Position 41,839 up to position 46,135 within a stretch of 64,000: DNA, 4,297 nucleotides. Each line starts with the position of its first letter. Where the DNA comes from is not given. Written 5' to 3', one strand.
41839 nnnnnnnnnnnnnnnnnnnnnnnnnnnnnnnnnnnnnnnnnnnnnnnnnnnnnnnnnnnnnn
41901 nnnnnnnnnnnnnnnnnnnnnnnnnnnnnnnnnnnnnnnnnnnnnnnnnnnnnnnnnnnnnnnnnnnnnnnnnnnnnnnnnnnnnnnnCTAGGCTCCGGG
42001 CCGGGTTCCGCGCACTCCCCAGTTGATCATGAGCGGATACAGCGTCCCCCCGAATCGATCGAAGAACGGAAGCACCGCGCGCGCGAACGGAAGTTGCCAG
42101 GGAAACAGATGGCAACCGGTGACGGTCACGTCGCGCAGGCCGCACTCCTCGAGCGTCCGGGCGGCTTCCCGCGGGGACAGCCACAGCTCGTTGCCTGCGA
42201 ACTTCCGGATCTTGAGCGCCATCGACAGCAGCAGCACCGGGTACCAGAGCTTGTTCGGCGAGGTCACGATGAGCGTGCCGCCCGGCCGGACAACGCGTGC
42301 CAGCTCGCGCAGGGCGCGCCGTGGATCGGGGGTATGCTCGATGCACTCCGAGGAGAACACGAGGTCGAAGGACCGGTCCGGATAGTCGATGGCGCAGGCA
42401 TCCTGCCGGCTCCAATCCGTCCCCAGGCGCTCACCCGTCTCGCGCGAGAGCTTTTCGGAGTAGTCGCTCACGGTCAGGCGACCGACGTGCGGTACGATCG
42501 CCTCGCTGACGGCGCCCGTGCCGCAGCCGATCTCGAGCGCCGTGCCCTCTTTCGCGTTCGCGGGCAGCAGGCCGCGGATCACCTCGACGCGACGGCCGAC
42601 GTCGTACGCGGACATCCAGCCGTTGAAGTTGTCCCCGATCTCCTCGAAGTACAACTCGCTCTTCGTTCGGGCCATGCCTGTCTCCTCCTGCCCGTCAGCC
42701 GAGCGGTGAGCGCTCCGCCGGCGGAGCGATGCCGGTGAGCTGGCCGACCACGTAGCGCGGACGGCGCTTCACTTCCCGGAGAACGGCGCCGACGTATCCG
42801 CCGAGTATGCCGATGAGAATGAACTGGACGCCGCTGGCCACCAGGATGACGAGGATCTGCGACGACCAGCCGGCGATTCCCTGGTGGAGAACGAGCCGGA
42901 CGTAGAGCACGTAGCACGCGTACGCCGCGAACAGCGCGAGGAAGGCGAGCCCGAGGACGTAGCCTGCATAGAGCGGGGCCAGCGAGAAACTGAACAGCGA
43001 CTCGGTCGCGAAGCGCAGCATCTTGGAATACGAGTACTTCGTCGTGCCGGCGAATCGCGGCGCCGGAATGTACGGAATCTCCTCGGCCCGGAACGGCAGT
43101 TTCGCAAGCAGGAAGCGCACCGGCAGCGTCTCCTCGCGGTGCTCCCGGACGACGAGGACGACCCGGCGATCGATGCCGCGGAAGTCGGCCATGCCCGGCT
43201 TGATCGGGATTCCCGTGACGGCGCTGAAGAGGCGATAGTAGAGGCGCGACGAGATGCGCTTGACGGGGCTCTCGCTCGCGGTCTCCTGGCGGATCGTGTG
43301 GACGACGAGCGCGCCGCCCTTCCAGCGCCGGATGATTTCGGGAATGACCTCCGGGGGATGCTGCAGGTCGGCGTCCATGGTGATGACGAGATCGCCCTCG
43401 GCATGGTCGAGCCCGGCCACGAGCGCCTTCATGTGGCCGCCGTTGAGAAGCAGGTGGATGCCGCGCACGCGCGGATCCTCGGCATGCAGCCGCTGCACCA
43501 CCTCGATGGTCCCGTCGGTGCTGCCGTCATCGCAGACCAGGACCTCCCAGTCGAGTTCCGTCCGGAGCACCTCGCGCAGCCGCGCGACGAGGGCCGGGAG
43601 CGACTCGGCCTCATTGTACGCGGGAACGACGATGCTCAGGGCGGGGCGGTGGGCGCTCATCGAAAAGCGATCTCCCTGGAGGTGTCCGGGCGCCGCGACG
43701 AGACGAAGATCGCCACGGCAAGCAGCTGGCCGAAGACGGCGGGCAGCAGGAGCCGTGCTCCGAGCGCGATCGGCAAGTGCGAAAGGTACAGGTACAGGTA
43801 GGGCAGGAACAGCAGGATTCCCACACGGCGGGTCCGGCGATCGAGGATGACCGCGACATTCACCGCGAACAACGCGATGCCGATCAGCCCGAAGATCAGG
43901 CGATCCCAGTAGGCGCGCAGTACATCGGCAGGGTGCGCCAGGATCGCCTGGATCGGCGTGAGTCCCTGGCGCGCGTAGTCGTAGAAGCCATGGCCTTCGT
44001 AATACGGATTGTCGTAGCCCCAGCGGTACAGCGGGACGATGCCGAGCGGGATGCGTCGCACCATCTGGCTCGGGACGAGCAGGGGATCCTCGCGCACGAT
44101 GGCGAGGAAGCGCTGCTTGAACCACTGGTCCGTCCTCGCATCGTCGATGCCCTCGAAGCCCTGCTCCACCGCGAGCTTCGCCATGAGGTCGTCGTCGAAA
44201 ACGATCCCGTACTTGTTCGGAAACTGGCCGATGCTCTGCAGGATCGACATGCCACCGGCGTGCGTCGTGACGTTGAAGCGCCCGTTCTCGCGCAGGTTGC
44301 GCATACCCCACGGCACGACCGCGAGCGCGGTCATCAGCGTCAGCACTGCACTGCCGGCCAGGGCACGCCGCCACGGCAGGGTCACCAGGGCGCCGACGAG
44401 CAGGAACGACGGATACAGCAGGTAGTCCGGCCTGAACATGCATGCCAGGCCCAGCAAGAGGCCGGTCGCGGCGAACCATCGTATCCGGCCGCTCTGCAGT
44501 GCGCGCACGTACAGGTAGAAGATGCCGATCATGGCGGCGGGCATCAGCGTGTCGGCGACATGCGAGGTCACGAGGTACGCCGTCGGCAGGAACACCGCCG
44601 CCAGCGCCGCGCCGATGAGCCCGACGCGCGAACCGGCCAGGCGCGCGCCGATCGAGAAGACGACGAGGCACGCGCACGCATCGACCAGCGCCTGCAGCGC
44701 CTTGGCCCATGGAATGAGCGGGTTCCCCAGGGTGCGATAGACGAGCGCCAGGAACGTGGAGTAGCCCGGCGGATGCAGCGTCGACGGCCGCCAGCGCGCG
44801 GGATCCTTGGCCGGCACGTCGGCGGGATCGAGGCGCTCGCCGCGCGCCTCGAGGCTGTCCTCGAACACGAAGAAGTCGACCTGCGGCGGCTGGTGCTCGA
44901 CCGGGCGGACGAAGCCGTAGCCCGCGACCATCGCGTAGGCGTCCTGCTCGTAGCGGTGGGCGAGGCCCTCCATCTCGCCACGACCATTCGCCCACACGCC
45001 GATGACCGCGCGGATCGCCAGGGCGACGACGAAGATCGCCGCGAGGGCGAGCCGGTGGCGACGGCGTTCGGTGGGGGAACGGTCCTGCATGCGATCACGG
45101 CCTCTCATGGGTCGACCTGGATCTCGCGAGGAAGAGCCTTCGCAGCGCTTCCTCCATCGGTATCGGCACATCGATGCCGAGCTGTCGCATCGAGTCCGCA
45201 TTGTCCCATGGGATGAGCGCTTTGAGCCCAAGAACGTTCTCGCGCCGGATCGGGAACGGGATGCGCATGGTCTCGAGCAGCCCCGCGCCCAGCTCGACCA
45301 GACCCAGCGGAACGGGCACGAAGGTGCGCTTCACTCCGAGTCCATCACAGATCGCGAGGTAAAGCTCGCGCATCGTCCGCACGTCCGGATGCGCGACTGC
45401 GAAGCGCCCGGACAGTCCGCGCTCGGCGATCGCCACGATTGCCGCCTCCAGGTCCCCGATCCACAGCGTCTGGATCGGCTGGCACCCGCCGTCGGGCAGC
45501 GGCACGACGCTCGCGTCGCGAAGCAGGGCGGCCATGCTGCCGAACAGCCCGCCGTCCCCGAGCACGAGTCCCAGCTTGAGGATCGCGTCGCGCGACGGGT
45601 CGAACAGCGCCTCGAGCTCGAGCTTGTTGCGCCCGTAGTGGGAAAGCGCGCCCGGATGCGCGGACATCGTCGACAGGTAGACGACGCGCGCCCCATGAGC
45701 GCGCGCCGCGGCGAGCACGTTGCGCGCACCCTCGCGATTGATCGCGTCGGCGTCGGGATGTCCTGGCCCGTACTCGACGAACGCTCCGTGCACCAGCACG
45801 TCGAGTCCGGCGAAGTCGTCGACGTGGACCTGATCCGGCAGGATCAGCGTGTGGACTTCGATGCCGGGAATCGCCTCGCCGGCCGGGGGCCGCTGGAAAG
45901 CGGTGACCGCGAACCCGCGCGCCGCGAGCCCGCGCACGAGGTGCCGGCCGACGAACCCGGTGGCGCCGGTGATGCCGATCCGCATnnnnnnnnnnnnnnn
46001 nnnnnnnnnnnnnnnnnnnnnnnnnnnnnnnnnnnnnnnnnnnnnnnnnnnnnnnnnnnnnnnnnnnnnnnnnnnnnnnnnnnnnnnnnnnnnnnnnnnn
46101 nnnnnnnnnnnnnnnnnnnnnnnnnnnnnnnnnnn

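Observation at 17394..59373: Unusual concentration of lipid-linked-sugar machinery: four DPM1/GtrB/ArnC-like GT2 genes and six large GT-C-type membrane proteins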

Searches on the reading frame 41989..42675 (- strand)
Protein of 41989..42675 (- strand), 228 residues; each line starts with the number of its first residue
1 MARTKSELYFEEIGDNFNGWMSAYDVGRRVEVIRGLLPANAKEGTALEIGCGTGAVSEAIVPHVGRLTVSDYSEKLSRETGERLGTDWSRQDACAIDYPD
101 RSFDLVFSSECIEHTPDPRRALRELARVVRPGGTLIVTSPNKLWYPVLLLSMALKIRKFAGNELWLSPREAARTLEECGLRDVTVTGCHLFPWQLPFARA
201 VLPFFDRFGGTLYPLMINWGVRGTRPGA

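Call 8: search_protein_families(library=pfam, proteins=[window:41989-42675:-], max_evalue=0.01)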
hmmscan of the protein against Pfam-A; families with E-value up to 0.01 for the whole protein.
window:41989-42675:- (228 aa): 11 families
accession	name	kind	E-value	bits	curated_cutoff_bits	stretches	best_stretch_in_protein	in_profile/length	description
PF08241.18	Methyltransf_11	-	1.6e-22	80.3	21.2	1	47-137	1-95/95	Methyltransferase domain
PF13649.12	Methyltransf_25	-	3.2e-18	66.7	27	1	47-133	2-97/97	Methyltransferase domain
PF13489.12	Methyltransf_23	-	2.1e-17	63.8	27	1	35-183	15-162/164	Methyltransferase domain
PF08242.18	Methyltransf_12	-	5.2e-16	59.6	30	1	47-135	1-98/98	Methyltransferase domain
PF13847.12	Methyltransf_31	-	2.6e-11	43.9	27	1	42-141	3-113/145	Methyltransferase domain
PF05401.17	NodS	-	2.2e-10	41.2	24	1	21-141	23-148/201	Nodulation protein S (NodS)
PF01209.24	Ubie_methyltran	-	1.6e-08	34.6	20.1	1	43-145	48-159/233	ubiE/COQ5 methyltransferase family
PF03141.22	Methyltransf_29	-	3.1e-05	23.2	23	1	89-140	168-220/506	Putative S-adenosyl-L-methionine-dependent methyltransferase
PF07021.18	MetW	-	0.00031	20.9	21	1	46-142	17-112/193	Methionine biosynthesis protein MetW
PF05219.18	DREV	-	0.0034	17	26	1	32-138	83-187/265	DREV methyltransferase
PF02353.26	CMAS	-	0.0039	17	27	1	45-138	65-165/273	Mycolic acid cyclopropane synthetase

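Call 51: search_protein_families(library=ncbifam, proteins=[window:41989-42675:-], max_evalue=0.001)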
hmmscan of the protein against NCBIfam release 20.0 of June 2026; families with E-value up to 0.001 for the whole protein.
window:41989-42675:- (228 aa): 27 families (the best 25 are shown)
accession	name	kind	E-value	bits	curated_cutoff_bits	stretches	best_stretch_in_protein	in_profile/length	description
TIGR02072.1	BioC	equivalog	7.2e-14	52.2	184.95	1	41-139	33-134/244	malonyl-ACP O-methyltransferase BioC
NF045667.1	MTase_DVU1556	equivalog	2.9e-13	49.8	155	1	42-138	22-120/213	DVU_1556 family methyltransferase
TIGR01934.1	MenG_MenH_UbiE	subfamily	4.6e-12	45.7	158.35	1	15-138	13-142/223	ubiquinone/menaquinone biosynthesis methyltransferase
NF007610.0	PRK10258.1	equivalog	4.9e-11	42.4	342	1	42-139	42-140/251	malonyl-ACP O-methyltransferase BioC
NF043040.1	corrin_prot_MT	hypoth_equivalog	1.7e-10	40.7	180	1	15-138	13-148/216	corrinoid protein-associated methyltransferase CpaM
TIGR01983.1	UbiG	equivalog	2.4e-10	40.1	102.95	1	41-193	48-213/228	bifunctional 2-polyprenyl-6-hydroxyphenol methylase/3-demethylubiquinol 3-O-methyltransferase UbiG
NF001241.0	PRK00216.1-2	equivalog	8.7e-10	38.6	327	1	45-139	54-149/231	demethylmenaquinone methyltransferase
NF041650.1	nod_mtase_NodS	equivalog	2.9e-09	36.9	300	1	23-139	20-141/190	nodulation methyltransferase NodS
TIGR04345.1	ovoA_Cterm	equivalog_domain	4.2e-09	36.3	170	1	89-141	121-173/242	putative 4-mercaptohistidine N1-methyltransferase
NF001244.0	PRK00216.1-5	equivalog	1.4e-08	34.4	216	1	15-137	22-153/236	bifunctional demethylmenaquinone methyltransferase/2-methoxy-6-polyprenyl-1,4-benzoquinol methylase UbiE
NF041675.1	sarc_dimgly_tmase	equivalog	1.5e-08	35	550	1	30-141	54-173/278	sarcosine/dimethylglycine N-methyltransferase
NF041537.1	ArsM_AhpD_UU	exception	3.1e-08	32.8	510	1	45-138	79-181/345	arsenite methyltransferase/AhpD domain selenoprotein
NF047649.1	MTase_UXPK_star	exception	1.2e-07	31.1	460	1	45-138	80-182/283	methyltransferase/UXPK-star double selenoprotein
NF001243.0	PRK00216.1-4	equivalog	2.1e-07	30.5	235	1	42-137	46-151/237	demethylmenaquinone methyltransferase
NF001240.0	PRK00216.1-1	equivalog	4.5e-07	29.2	378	1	44-142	64-173/251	bifunctional demethylmenaquinone methyltransferase/2-methoxy-6-polyprenyl-1,4-benzoquinol methylase UbiE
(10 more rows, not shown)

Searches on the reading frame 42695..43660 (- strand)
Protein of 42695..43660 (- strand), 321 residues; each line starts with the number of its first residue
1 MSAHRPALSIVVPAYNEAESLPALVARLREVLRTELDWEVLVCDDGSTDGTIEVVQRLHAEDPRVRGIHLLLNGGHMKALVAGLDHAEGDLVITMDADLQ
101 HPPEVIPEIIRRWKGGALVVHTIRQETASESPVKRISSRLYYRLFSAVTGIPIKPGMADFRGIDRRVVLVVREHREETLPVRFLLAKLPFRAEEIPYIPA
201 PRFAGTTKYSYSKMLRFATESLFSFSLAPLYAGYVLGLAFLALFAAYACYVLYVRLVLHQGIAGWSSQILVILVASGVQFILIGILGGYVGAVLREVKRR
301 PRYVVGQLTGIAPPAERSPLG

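Call 6: search_protein_families(library=pfam, proteins=[window:42695-43660:-], max_evalue=0.01)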
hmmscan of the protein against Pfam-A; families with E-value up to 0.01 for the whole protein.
window:42695-43660:- (321 aa): 3 families
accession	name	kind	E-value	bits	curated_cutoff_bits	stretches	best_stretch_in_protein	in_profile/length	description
PF00535.33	Glycos_transf_2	-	1.4e-33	116.6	23.3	1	9-168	1-164/168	Glycosyl transferase family 2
PF13641.12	Glyco_tranf_2_3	-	9.7e-08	32.7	27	1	6-112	1-110/230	Glycosyltransferase like family 2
PF13506.12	Glyco_transf_21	-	0.0035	17.3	21.7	1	78-125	20-69/174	Glycosyl transferase family 21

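Call 11: search_protein_families(library=ncbifam, proteins=[window:42695-43660:-], max_evalue=0.01)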
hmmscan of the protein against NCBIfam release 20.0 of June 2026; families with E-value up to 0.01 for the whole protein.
window:42695-43660:- (321 aa): 26 families (the best 25 are shown)
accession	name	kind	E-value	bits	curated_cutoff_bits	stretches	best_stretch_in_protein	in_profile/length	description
NF047588.1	GlcsyltransPgfSStrep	equivalog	1.2e-57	195.4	500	1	8-307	3-304/308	glycosyltransferase PgfS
NF007986.1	PRK10714.1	equivalog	8.8e-46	156.4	529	1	8-308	8-311/316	undecaprenyl-phosphate 4-deoxy-4-formamido-L-arabinose transferase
TIGR03937.1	PgaC_IcaA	equivalog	2.8e-15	56.2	422.3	1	4-98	43-135/407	poly-beta-1,6-N-acetyl-D-glucosamine synthase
NF047683.1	TeichurnBiosyTuaG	equivalog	2.9e-14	53.3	400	1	1-104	1-102/252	teichuronic acid biosynthesis protein TuaG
NF041875.1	EPS_EpsD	equivalog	4.1e-14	52.7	370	1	8-117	1-108/325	exopolysaccharide biosynthesis glycosyltransferase EpsD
TIGR04283.1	glyco_like_mftF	equivalog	8.1e-14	51.7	182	1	8-114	1-98/221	TIGR04283 family arsenosugar biosynthesis glycosyltransferase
NF007482.0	PRK10073.1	equivalog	4.3e-13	49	423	1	2-110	2-107/334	glycosyltransferase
NF010496.0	PRK13915.1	equivalog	4.6e-11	42.3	262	1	7-108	32-137/307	glucosyl-3-phosphoglycerate synthase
TIGR04242.1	nodulat_NodC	equivalog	6.7e-11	41.8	550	1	4-116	46-159/395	chitooligosaccharide synthase NodC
NF038302.1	EPS_HpsE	equivalog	6.6e-10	38.4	300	1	8-98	3-96/307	hormogonium polysaccharide biosynthesis glycosyltransferase HpsE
TIGR04182.1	glyco_TIGR04182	equivalog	1.4e-08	34.5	325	1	9-299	3-291/293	S-layer glycoprotein N-glycosyltransferase AglJ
NF045692.1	OglycostaseCruG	equivalog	2.5e-08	33.2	600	1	7-111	42-150/386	2'-O-glycosyltransferase CruG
NF050050.1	ProtGlycPglI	equivalog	4.1e-08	33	500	1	6-116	2-111/306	GalNAc(5)-diNAcBac-PP-undecaprenol beta-1,3-glucosyltransferase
TIGR03469.1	HpnB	hypoth_equivalog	4.5e-08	32.5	379.25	1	5-121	43-168/386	hopene-associated glycosyltransferase HpnB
TIGR03111.1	glyc2_xrt_Gpos1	hypoth_equivalog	2.4e-07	29.9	363.95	1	3-115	46-158/439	TIGR03111 family XrtG-associated glycosyltransferase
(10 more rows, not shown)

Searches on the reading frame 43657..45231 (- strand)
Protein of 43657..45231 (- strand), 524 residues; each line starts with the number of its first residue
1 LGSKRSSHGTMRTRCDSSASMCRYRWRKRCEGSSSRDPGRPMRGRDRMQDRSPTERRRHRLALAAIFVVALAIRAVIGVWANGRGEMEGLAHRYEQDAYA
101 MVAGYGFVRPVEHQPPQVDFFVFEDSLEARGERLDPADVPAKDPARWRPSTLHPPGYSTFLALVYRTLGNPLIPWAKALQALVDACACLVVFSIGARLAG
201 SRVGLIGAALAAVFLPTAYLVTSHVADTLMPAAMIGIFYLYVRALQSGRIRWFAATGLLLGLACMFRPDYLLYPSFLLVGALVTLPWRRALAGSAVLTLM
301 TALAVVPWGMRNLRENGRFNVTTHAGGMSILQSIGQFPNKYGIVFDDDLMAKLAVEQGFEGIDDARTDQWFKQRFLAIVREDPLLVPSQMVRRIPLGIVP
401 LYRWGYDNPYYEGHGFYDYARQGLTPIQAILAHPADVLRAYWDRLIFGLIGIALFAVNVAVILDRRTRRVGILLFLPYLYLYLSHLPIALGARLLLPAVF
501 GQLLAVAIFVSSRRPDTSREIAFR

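Call 6: search_protein_families(library=pfam, proteins=[window:43657-45231:-], max_evalue=0.01)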
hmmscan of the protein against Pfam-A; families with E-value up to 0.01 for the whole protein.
window:43657-45231:- (524 aa): 1 family
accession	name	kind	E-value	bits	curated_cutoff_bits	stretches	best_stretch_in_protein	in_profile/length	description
PF13231.12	PMT_2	-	2e-11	44.8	26.1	1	153-306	2-154/160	Dolichyl-phosphate-mannose-protein mannosyltransferase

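Call 11: search_protein_families(library=ncbifam, proteins=[window:43657-45231:-], max_evalue=0.01)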
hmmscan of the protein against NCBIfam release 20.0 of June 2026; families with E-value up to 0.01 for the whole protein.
window:43657-45231:- (524 aa): 1 family
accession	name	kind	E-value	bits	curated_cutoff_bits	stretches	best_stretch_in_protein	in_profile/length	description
TIGR04351.1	TOMM_nitrile_2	subfamily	0.0035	16.9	65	1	89-117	14-42/48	TIGR04351 family putative TOMM peptide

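Call 49: search_solved_structures(query=window:43657-45090:-, max_evalue=10)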
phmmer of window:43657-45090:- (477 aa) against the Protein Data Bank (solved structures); distinct sequences matched with E-value up to 10: 1.
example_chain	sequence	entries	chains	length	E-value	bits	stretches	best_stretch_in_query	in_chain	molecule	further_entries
7jwb_D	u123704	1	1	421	0.033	16.2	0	350-377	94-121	autonomous human heavy chain variable domain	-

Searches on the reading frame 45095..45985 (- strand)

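Call 8: search_protein_families(library=pfam, proteins=[window:45095-45985:-], max_evalue=0.01)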
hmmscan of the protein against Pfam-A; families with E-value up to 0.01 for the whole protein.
window:45095-45985:- (296 aa): 5 families
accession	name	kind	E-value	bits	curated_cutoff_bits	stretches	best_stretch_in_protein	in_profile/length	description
PF01370.27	Epimerase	-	3.5e-12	46.7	20.9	1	5-109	3-118/240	NAD dependent epimerase/dehydratase family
PF13460.12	NAD_binding_10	-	1.1e-09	38.9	27.2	1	7-120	1-115/184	NAD(P)H-binding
PF04321.23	RmlD_sub_bind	-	1.6e-07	31.1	27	1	1-112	1-107/287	RmlD substrate binding domain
PF07993.18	NAD_binding_4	-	3.3e-05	23.6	20.1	0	5-23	1-19/258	Male sterility protein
PF01073.25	3Beta_HSD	-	3.8e-05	23.3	22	1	5-109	2-119/280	3-beta hydroxysteroid dehydrogenase/isomerase family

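Call 51: search_protein_families(library=ncbifam, proteins=[window:45095-45985:-], max_evalue=0.001)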
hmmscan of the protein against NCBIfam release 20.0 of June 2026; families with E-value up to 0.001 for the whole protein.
window:45095-45985:- (296 aa): 11 families
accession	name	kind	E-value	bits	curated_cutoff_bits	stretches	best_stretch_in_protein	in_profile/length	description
NF042422.1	oxyalk_red_OleD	equivalog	4.8e-11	42.6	580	1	1-109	1-113/329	2-alkyl-3-oxoalkanoate reductase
TIGR03466.1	HpnA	hypoth_equivalog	2e-10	40.1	367.65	1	5-108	5-115/327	hopanoid-associated sugar epimerase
NF050030.1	thlkprotThyD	equivalog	5.8e-10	38.8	400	1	1-33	1-33/305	thylakoid membrane protein ThyD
TIGR01777.1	yfcH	hypoth_equivalog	7.9e-10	38.8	207.35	1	4-40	2-38/292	TIGR01777 family oxidoreductase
NF058621.1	DiazavRedAvaA7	equivalog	9.2e-07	28.8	400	1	1-102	1-109/304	3-diazoavenalumate denitrifying reductase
NF004520.0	PRK05865.1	equivalog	2.7e-06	25.6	1509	1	1-110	1-105/854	sugar epimerase family protein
TIGR01214.1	rmlD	equivalog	2.1e-05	23.8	224.05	1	2-106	1-100/285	dTDP-4-dehydrorhamnose reductase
NF042423.1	oxyalk_red_Shew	equivalog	2.7e-05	23.4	580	1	3-108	11-120/331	2-alkyl-3-oxoalkanoate reductase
NF052578.1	StrlDmthSdmBMthl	equivalog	3.5e-05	23.7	600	1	4-109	4-116/328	sterol demethylase protein SdmB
NF008972.0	PRK12320.1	equivalog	4.6e-05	21.8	792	1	1-112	1-108/699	hypothetical protein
TIGR01746.1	Thioester-redct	subfamily_domain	0.00012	21.4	213.35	0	5-27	4-28/371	thioester reductase domain-containing protein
